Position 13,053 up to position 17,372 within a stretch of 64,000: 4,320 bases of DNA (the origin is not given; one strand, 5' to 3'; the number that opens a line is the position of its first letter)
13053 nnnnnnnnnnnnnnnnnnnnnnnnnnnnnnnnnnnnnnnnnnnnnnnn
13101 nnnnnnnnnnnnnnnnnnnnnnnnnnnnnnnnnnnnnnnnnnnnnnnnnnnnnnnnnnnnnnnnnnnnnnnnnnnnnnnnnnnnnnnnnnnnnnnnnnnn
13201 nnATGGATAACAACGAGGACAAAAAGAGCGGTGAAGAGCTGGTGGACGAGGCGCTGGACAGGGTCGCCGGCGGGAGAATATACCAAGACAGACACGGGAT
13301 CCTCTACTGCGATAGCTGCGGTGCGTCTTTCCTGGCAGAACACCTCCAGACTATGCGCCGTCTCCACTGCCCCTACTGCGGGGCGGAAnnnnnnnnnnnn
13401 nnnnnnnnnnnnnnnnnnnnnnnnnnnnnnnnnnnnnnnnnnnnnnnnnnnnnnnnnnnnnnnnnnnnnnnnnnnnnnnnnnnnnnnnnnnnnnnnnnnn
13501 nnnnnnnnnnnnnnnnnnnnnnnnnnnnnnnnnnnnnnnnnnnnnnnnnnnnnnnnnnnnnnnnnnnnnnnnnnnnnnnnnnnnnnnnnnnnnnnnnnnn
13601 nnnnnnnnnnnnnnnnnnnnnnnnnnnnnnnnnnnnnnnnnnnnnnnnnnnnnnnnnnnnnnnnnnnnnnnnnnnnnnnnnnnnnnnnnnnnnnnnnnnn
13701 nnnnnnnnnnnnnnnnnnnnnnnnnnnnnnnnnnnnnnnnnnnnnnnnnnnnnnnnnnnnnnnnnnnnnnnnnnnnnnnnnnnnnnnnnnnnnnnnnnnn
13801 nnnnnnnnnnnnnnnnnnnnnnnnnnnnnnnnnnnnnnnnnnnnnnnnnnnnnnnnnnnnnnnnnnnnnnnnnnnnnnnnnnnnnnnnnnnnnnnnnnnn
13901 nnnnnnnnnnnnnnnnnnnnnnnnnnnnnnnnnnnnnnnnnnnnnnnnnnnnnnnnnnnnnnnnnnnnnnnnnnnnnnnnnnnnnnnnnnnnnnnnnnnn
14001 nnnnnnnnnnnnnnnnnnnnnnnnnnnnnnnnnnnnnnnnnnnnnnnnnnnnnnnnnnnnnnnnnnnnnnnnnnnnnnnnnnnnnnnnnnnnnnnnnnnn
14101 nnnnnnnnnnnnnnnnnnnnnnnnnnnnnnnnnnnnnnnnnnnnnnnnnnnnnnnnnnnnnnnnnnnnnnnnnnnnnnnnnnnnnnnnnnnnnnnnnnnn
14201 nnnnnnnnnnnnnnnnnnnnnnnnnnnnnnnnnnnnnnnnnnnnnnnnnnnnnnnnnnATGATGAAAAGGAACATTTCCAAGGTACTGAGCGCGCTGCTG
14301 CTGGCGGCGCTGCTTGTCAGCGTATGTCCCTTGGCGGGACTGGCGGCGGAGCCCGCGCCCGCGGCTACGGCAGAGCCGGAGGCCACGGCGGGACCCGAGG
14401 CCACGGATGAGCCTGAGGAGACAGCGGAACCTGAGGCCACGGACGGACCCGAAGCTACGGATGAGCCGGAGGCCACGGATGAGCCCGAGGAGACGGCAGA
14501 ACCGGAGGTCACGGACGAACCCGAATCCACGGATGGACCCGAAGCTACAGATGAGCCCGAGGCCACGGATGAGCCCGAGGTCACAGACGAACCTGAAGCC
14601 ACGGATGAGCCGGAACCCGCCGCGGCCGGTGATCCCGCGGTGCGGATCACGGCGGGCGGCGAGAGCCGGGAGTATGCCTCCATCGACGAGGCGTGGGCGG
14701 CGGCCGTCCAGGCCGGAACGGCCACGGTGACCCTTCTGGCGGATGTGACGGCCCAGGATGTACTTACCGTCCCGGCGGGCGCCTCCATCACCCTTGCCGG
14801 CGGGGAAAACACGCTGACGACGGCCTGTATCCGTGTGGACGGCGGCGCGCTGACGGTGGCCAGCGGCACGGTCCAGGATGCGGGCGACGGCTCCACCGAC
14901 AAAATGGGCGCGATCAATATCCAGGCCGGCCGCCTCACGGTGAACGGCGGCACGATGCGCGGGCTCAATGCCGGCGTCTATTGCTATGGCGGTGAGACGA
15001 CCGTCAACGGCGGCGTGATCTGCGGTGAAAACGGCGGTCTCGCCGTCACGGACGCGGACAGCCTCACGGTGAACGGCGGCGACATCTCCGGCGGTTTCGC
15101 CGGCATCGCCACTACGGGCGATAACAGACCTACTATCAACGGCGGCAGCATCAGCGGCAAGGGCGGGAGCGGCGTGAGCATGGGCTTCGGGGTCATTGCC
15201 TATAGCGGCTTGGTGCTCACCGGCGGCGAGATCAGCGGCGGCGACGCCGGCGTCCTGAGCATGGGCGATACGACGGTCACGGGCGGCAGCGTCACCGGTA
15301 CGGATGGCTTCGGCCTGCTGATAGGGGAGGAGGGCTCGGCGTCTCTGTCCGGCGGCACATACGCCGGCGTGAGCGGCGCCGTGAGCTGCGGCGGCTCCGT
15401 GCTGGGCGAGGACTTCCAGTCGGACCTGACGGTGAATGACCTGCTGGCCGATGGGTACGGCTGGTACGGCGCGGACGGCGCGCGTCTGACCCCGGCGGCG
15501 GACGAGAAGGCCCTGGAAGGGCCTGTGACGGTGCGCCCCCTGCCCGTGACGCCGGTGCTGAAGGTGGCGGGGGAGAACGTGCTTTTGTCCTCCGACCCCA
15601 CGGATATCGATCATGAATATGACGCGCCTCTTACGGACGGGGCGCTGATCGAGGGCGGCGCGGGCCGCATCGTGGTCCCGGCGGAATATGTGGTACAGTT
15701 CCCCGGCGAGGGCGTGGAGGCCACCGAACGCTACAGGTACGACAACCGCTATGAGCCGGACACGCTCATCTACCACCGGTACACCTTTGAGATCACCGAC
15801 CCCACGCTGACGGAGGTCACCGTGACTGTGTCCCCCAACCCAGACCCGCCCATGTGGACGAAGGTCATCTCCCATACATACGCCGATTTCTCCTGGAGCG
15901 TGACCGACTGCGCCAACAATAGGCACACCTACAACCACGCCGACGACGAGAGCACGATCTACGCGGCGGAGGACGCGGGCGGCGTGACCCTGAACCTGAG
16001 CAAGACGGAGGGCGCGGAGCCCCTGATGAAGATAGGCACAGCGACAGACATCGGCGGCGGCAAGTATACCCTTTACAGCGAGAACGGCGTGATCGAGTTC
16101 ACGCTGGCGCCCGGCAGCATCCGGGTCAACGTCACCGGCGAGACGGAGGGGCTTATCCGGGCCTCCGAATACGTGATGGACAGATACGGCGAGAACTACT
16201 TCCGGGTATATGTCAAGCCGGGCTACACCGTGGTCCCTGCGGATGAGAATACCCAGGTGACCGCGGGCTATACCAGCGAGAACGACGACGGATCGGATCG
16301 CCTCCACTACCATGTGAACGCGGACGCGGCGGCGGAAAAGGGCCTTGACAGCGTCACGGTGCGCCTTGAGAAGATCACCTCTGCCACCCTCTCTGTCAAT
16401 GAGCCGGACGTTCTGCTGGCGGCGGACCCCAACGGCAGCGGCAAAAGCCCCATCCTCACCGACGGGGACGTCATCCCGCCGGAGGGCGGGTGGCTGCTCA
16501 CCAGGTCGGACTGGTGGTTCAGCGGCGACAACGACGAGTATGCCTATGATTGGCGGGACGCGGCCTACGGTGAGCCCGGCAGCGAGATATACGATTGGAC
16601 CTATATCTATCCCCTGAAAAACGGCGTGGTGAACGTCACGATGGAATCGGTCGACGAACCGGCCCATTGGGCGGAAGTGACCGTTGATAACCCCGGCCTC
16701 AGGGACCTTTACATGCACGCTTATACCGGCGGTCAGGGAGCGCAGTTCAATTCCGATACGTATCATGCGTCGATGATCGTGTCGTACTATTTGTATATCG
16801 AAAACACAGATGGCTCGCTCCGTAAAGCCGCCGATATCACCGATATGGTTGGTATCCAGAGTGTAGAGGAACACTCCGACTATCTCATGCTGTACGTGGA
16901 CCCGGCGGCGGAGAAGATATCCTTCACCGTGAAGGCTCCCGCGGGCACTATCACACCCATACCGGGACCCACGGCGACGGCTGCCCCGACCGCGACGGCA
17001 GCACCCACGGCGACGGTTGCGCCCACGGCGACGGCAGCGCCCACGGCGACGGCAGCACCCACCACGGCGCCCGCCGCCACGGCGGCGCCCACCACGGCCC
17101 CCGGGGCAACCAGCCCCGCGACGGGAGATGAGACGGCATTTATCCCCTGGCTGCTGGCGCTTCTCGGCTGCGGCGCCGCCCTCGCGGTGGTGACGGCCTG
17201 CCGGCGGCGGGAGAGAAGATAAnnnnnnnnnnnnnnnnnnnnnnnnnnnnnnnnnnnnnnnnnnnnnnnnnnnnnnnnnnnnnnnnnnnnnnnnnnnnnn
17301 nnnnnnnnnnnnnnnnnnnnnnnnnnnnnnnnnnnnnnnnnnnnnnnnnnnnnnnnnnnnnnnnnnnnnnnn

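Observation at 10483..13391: Ten tandem paralogs with a near-invariant 24-aa leader and hypervariable ClpX-ZBD-like C-x2-C...[YFL][LIF]-C-x2-C cores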

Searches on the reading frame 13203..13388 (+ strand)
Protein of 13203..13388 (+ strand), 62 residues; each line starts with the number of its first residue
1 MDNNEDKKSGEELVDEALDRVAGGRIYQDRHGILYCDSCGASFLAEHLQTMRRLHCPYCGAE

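Call 8: search_protein_families(library=ncbifam, proteins=[window:13203-13388:+], max_evalue=1)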
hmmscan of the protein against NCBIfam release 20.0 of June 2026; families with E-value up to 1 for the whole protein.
seq(62 aa): 16 families
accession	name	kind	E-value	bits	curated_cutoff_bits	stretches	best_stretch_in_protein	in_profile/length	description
NF001669.0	PRK00432.1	equivalog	0.00019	21.4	54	1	35-60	28-50/58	30S ribosomal protein S27ae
NF001607.0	PRK00398.1-4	equivalog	0.00021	21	89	1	33-61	9-36/53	DNA-directed RNA polymerase subunit P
NF001604.0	PRK00398.1-1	equivalog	0.00086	18.8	103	1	35-60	5-30/48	DNA-directed RNA polymerase subunit P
TIGR03655.1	anti_R_Lar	subfamily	0.0036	17.6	39.6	0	23-45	17-40/55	Lar family restriction alleviation protein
TIGR04495.1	RiPP_XyeA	equivalog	0.013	15.6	33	1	2-26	15-40/50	XyeA family cyclophane-containing RiPP triceptide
NF011481.0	PRK14890.1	equivalog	0.025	14.6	61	1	34-62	10-36/61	putative Zn-ribbon RNA-binding protein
TIGR00377.1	ant_ant_sig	superfamily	0.026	14.4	53.45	1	10-53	30-73/108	anti-sigma factor antagonist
TIGR02605.1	CxxC_CxxC_SSSS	subfamily_domain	0.027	14.5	31.3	1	35-61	7-34/52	FmdB family zinc ribbon protein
NF041912.1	HVO_0758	equivalog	0.055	13.4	70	1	24-62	11-51/55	HVO_0758 family zinc finger protein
NF041197.2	CxxC_Se_CxxC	equivalog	0.059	13.5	40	0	33-44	18-29/53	dual CXXC motif small (seleno)protein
NF038384.1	zinc_YnfU_fam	subfamily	0.063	12.9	36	0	47-61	32-46/52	YnfU family zinc-binding protein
TIGR02098.1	MJ0042_CXXC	domain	0.064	13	20.9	0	35-44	4-13/38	MJ0042-type zinc finger domain-containing protein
TIGR04165.1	methano_modCys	hypoth_equivalog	0.088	13.1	60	0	6-44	17-47/50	TIGR04165 family Cys-rich peptide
TIGR00398.1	metG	equivalog_domain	0.13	11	336.35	1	19-61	105-144/530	methionine--tRNA ligase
NF041869.1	paae_haloarch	equivalog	0.23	11.7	100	0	52-61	16-25/56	1,2-phenylacetyl-CoA epoxidase subunit PaaE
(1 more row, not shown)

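Call 9: search_protein_families(library=pfam, proteins=[window:13203-13388:+], max_evalue=1)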
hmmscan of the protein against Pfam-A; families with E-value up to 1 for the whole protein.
seq(62 aa): 28 families (the best 25 are shown)
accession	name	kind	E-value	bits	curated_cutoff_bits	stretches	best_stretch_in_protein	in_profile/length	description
PF02591.20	Zn_ribbon_9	-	0.0017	18.9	29.1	1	31-41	21-31/33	C4-type zinc ribbon domain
PF21344.3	Zn_ribbon_LysW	-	0.0039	17.2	27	0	31-41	19-29/46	Alpha-aminoadipate carrier protein LysW-like, globular domain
PF09723.15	Zn_ribbon_8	-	0.0053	17.2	34.4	1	36-61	8-34/41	Zinc ribbon domain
PF12647.12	RNHCP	-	0.0053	17.1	24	1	35-59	5-29/90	RNHCP domain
PF13248.11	Zn_ribbon_3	-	0.0056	16.6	27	1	35-61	4-24/26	zinc-ribbon domain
PF01363.27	FYVE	-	0.0062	17.1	27.8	1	30-61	5-32/67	FYVE zinc finger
PF08792.16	A2L_zn_ribbon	-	0.0064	16.6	22.9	1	26-43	14-31/33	A2L zinc ribbon domain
PF01155.25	HypA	-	0.014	15.8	28.9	1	29-61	66-94/112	Hydrogenase/urease nickel incorporation, metallochaperone, hypA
PF23548.1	Zn_ribbon_FGT1_2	-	0.014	15.4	27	1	51-62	18-29/35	FORGETTER1 second zinc ribbon domain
PF19133.5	DUF5816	-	0.015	16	26.9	1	28-60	30-59/72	Family of unknown function (DUF5816)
PF24463.1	DUF7577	-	0.023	14.7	28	1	54-62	3-11/27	Domain of unknown function (DUF7577)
PF14353.12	CpXC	-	0.037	14.5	25.4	0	11-47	15-51/121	CpXC protein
PF23145.1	Zf_2nd_IFT121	-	0.047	13.8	25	1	21-60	4-41/45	IFT121, second zinc finger domain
PF12773.13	DZR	-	0.051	14.2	27.3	1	33-61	12-32/45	Double zinc ribbon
PF13465.12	zf-H2C2_2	-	0.056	14.3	40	0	46-61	8-22/26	Zinc-finger double domain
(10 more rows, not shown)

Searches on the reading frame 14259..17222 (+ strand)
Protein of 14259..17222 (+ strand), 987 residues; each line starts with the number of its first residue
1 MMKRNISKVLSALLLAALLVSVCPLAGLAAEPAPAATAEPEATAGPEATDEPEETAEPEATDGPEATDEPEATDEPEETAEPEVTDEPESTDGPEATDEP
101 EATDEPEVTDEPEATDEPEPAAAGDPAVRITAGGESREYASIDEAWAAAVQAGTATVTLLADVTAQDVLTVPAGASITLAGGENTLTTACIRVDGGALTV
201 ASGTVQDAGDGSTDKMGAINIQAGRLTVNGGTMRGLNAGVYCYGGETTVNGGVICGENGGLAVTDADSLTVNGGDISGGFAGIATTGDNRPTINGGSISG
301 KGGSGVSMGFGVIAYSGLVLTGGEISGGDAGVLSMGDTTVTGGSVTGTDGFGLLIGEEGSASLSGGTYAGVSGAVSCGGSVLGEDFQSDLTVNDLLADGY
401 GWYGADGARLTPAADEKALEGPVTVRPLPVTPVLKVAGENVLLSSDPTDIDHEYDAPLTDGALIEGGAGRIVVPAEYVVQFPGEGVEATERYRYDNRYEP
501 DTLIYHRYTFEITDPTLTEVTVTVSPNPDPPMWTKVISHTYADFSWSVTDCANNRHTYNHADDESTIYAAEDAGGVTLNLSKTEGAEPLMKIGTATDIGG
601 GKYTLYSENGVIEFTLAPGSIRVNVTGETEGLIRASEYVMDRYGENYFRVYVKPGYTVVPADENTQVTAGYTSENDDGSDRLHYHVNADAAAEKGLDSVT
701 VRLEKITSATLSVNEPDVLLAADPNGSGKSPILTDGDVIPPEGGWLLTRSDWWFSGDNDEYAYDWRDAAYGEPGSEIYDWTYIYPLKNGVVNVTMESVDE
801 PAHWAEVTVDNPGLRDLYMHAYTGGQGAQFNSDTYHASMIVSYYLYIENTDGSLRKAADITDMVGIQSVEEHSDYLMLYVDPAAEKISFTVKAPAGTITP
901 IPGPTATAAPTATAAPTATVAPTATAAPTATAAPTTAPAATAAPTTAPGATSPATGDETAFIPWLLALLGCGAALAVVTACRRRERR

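Call 6: search_protein_families(library=pfam, proteins=[window:14259-17222:+], max_evalue=0.001)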
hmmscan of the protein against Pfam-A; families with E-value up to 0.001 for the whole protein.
window:14259-17222:+ (987 aa): 0 families

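Call 34: search_protein_families(library=ncbifam, proteins=[window:14259-17222:+], max_evalue=0.1)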
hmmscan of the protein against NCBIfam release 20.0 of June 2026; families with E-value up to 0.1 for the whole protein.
window:14259-17222:+ (987 aa): 0 families

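Call 43: search_protein_families(library=pfam, proteins=[window:14259-17222:+], max_evalue=10)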
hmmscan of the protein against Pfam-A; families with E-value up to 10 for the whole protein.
window:14259-17222:+ (987 aa): 2 families
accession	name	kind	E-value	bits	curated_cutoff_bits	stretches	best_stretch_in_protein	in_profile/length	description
PF13229.12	Beta_helix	-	0.027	14.5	25.9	1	238-343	1-108/158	Right handed beta helix region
PF05048.19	NosD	-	0.035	14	23.6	1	223-308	24-110/212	Periplasmic copper-binding protein (NosD)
